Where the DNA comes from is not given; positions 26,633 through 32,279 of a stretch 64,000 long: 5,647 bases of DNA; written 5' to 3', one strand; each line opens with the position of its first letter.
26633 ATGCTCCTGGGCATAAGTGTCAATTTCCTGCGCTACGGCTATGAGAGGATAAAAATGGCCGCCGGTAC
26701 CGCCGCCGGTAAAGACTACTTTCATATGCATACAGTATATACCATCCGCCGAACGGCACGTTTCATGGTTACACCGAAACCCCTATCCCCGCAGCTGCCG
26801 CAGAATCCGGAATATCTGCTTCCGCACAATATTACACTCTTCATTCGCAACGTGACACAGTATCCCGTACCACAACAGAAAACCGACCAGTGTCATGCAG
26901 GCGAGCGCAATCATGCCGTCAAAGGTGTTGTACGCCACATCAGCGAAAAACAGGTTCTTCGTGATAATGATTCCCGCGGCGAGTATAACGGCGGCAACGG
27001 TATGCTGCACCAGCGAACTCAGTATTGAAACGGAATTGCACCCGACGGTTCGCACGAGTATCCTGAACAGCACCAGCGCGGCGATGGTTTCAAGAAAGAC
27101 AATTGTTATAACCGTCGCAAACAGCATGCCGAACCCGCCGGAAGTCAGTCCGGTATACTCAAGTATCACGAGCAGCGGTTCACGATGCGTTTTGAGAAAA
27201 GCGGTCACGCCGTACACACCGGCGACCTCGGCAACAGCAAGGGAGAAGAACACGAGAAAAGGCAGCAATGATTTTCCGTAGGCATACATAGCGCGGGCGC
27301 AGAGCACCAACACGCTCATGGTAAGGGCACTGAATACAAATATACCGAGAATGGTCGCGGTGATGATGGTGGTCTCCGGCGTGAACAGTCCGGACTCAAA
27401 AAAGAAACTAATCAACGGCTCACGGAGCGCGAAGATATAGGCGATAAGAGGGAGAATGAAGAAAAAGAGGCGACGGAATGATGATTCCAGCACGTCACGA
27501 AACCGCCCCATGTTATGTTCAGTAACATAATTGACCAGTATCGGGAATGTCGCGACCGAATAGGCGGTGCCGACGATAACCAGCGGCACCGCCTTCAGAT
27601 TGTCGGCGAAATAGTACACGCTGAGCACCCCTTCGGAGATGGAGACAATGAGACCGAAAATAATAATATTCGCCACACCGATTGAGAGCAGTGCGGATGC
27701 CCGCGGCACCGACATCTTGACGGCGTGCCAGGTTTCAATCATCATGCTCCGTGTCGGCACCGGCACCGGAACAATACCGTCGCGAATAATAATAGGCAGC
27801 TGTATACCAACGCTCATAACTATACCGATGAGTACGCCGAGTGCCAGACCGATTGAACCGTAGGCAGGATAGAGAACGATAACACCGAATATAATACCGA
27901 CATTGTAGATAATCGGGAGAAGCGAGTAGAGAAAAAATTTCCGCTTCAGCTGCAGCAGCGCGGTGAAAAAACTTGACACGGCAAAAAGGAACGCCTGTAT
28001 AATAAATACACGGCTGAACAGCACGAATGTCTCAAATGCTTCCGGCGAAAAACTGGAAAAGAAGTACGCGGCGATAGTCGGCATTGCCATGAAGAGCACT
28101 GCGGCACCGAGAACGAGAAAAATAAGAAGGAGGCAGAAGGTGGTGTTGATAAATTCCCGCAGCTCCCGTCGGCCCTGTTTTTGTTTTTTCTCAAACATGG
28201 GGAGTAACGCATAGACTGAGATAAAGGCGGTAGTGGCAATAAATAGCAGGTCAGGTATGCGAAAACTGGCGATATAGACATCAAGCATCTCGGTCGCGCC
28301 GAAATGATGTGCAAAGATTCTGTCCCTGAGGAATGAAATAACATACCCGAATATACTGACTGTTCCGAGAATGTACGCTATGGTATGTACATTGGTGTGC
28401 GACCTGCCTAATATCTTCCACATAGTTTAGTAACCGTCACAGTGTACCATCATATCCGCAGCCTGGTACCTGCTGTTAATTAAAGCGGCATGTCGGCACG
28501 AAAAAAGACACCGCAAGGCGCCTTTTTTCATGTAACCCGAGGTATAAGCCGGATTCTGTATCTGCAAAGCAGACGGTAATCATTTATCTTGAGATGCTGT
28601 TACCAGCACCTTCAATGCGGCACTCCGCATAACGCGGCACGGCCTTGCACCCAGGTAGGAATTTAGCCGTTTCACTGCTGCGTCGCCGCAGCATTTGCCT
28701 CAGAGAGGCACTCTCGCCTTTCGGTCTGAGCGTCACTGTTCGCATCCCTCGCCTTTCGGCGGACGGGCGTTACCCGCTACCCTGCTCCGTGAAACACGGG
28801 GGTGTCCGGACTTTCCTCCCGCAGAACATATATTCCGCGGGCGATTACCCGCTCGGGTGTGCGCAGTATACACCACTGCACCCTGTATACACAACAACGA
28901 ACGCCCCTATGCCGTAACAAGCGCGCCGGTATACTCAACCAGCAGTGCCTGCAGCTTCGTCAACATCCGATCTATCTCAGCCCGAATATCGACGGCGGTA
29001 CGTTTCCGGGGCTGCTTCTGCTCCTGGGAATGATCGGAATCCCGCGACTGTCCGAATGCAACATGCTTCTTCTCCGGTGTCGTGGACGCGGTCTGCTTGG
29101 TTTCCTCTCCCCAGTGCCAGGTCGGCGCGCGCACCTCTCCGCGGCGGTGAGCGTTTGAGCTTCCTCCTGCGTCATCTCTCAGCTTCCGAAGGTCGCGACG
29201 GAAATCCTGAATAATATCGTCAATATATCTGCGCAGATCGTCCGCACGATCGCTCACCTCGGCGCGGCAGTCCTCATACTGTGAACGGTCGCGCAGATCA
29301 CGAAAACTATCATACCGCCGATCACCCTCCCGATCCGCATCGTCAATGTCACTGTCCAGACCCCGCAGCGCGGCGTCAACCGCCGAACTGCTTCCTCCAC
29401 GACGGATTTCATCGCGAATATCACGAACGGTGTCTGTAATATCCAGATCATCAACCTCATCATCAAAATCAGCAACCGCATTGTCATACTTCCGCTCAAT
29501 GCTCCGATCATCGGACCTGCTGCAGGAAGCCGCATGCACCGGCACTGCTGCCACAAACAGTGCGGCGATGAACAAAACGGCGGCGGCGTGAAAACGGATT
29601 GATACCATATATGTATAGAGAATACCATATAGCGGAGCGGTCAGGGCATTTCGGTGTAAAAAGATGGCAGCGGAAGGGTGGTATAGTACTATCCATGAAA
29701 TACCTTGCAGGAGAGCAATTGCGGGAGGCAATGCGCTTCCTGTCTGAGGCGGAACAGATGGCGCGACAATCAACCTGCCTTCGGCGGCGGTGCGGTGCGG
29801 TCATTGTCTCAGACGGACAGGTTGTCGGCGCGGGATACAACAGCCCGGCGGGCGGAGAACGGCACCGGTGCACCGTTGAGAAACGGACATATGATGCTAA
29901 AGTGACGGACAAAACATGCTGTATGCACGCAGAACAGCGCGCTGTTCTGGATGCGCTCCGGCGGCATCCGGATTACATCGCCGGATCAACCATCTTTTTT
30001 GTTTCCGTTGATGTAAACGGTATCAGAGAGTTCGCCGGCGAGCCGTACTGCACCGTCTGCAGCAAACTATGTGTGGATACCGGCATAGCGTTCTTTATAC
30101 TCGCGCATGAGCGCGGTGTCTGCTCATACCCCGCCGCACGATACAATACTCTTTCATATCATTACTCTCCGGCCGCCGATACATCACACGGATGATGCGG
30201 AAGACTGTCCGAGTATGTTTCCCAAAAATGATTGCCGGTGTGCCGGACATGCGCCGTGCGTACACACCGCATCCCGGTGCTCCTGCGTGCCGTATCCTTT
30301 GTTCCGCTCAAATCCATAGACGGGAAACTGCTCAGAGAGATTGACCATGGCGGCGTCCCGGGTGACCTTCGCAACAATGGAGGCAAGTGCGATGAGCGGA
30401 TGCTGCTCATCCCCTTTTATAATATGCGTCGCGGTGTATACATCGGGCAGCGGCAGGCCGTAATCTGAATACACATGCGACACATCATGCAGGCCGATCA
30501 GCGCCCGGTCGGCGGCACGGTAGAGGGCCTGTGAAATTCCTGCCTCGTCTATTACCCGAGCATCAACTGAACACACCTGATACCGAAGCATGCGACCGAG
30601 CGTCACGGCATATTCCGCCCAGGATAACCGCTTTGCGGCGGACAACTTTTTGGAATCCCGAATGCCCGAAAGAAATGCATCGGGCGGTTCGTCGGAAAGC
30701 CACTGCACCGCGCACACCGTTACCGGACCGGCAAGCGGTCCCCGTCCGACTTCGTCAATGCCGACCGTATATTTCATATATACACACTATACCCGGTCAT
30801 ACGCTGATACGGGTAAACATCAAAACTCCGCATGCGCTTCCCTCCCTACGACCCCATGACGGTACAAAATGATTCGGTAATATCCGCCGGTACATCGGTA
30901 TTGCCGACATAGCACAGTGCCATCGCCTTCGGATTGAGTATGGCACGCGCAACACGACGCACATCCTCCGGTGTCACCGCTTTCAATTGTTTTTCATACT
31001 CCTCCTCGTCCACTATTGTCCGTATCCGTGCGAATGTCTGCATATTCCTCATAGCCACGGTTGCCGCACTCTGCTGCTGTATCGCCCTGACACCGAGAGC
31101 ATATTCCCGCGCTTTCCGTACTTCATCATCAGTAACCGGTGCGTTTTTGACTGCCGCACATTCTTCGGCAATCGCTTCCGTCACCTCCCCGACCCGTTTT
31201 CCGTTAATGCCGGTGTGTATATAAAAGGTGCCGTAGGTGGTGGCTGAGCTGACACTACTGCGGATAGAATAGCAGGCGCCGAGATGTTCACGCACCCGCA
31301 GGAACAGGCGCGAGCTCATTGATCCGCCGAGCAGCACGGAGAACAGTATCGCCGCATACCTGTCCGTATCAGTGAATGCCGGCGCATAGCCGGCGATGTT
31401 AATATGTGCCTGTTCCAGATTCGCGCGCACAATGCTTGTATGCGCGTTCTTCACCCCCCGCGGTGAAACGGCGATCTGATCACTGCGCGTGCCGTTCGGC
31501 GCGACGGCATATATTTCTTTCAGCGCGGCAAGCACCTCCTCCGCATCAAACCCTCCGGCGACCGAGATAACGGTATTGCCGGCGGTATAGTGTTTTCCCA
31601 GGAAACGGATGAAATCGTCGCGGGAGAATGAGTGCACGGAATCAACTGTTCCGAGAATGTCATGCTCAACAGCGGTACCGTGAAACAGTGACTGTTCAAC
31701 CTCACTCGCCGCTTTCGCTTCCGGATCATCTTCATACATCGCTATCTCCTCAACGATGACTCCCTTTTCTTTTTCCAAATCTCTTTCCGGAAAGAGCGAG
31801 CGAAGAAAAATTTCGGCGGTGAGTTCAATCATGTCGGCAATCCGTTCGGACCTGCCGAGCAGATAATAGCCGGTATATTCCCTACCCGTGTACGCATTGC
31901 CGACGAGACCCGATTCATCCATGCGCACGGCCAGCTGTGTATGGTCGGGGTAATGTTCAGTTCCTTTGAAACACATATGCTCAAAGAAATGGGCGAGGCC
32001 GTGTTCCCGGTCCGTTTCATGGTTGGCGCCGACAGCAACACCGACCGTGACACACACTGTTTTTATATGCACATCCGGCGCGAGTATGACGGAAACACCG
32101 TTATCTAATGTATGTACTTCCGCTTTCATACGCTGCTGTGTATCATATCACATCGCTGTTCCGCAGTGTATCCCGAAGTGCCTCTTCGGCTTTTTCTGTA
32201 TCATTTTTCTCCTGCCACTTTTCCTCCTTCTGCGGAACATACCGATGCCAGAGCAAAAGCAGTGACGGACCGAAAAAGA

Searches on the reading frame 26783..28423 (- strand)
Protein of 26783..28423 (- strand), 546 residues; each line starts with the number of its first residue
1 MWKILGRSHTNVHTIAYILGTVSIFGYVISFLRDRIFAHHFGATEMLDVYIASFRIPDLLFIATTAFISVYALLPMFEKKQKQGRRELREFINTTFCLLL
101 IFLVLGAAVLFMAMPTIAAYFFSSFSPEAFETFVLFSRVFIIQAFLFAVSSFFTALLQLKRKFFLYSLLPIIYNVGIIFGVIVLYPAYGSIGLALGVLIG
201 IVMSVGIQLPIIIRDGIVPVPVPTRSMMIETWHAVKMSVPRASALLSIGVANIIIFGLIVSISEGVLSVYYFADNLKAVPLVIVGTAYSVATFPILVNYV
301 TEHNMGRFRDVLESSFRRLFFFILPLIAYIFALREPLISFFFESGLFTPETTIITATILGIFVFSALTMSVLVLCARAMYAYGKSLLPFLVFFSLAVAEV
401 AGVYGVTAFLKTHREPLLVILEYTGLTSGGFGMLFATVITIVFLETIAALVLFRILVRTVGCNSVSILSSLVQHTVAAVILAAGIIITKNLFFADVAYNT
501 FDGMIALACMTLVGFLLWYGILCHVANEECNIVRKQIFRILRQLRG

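Call 14: search_protein_families(library=ncbifam, proteins=[window:26783-28423:-], max_evalue=0.00001)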
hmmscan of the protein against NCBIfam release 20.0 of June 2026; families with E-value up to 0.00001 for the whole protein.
window:26783-28423:- (546 aa): 1 family
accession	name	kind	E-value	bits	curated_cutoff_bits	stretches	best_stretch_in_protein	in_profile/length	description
TIGR01695.1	murJ_mviN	equivalog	1.3e-40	139.6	235.55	1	24-531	14-502/506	murein biosynthesis integral membrane protein MurJ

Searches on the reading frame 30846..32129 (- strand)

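Call 14: search_protein_families(library=ncbifam, proteins=[window:30846-32129:-], max_evalue=0.00001)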
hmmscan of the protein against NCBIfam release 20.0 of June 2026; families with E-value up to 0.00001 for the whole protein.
window:30846-32129:- (427 aa): 4 families
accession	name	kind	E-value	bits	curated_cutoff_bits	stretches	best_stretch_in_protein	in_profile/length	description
NF047422.1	YfmF_fam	equivalog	1.8e-36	125.9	285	1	112-397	118-401/412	EF-P 5-aminopentanol modification-associated protein YfmF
NF047421.1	YfmH_fam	equivalog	9.6e-32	110.7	250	1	8-409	15-422/425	EF-P 5-aminopentanol modification-associated protein YfmH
NF011681.0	PRK15101.1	equivalog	1.3e-17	63.1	765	1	7-131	48-172/961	pitrilysin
TIGR02110.1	PQQ_syn_pqqF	equivalog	9.2e-16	57.7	320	1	7-218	4-218/697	pyrroloquinoline quinone biosynthesis protein PqqF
